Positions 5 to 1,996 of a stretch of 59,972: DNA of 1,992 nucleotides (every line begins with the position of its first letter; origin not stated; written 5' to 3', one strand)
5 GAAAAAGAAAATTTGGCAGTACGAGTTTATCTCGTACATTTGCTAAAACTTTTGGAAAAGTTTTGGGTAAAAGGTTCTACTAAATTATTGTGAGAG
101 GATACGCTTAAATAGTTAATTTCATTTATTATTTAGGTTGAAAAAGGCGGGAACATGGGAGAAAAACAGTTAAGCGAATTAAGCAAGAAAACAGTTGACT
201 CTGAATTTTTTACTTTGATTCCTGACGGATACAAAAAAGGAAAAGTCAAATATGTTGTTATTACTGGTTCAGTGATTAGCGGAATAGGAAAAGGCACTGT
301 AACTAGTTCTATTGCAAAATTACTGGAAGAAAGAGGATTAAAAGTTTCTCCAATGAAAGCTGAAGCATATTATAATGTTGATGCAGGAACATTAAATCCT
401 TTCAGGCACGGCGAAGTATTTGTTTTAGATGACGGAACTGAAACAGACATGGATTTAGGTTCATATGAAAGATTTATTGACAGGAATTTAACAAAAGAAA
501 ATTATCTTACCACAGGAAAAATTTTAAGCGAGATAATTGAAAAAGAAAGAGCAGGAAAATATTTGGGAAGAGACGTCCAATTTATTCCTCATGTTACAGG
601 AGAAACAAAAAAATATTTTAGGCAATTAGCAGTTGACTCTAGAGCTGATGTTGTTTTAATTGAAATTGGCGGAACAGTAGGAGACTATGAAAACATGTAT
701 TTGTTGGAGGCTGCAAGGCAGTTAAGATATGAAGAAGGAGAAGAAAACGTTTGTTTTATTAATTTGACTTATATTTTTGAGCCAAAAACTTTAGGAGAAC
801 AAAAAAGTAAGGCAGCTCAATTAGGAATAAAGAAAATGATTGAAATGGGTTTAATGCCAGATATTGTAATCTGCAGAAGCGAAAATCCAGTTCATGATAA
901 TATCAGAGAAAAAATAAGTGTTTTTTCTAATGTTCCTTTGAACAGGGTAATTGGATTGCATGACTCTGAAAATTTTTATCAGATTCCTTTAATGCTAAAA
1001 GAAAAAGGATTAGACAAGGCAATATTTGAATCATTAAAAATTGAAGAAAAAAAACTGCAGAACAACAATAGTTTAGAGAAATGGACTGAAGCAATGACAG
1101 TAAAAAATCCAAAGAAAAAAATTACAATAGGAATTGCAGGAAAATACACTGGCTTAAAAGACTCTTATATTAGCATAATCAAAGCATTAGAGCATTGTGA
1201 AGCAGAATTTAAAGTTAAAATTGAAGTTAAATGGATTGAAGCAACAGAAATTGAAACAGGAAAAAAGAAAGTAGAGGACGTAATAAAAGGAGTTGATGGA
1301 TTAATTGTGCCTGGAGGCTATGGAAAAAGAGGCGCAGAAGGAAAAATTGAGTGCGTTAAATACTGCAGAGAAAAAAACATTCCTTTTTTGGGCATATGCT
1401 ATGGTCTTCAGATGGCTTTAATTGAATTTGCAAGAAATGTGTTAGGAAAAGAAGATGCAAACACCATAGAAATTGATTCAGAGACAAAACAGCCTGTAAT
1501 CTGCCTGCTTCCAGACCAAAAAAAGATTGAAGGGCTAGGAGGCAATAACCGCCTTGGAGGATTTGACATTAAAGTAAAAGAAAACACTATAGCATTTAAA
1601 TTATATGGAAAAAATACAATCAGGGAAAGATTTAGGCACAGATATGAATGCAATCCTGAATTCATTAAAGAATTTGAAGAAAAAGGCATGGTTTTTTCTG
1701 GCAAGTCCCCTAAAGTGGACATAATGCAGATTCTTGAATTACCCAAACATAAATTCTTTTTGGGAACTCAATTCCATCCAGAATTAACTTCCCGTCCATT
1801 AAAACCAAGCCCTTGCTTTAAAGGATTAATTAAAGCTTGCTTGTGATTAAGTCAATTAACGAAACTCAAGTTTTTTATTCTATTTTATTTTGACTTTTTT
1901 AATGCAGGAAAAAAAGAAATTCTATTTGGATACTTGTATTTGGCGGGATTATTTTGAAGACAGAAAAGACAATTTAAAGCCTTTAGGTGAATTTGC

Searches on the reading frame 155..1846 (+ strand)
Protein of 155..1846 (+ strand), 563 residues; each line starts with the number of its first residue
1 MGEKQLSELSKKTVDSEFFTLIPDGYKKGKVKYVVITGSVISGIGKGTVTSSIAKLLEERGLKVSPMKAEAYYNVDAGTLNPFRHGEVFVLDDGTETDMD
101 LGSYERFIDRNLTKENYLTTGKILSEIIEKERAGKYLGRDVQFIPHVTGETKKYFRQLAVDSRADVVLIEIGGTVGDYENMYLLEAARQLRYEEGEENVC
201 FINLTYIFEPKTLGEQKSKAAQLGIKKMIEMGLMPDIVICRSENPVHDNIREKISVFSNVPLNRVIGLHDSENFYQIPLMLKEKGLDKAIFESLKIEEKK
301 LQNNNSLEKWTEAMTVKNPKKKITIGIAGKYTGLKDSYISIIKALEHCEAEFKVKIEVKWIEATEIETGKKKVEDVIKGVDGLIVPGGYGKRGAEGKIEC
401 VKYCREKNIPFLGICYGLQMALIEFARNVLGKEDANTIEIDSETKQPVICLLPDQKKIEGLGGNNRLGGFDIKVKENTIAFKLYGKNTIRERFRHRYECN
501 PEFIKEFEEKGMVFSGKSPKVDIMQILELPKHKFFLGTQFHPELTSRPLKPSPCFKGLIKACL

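Call 24: search_protein_families(library=pfam, proteins=[window:155-1846:+], max_evalue=0.001)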
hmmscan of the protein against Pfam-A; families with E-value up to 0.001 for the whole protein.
window:155-1846:+ (563 aa): 3 families
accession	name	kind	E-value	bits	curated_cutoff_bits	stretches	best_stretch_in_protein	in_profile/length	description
PF06418.20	CTP_synth_N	-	2.9e-104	348.6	26.1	1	32-296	1-265/265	CTP synthase N-terminus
PF00117.34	GATase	-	3.2e-37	128.5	22.8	1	334-560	2-189/190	Glutamine amidotransferase class-I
PF07722.19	Peptidase_C26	-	6.1e-07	29.9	20.5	1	398-543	95-219/219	Peptidase C26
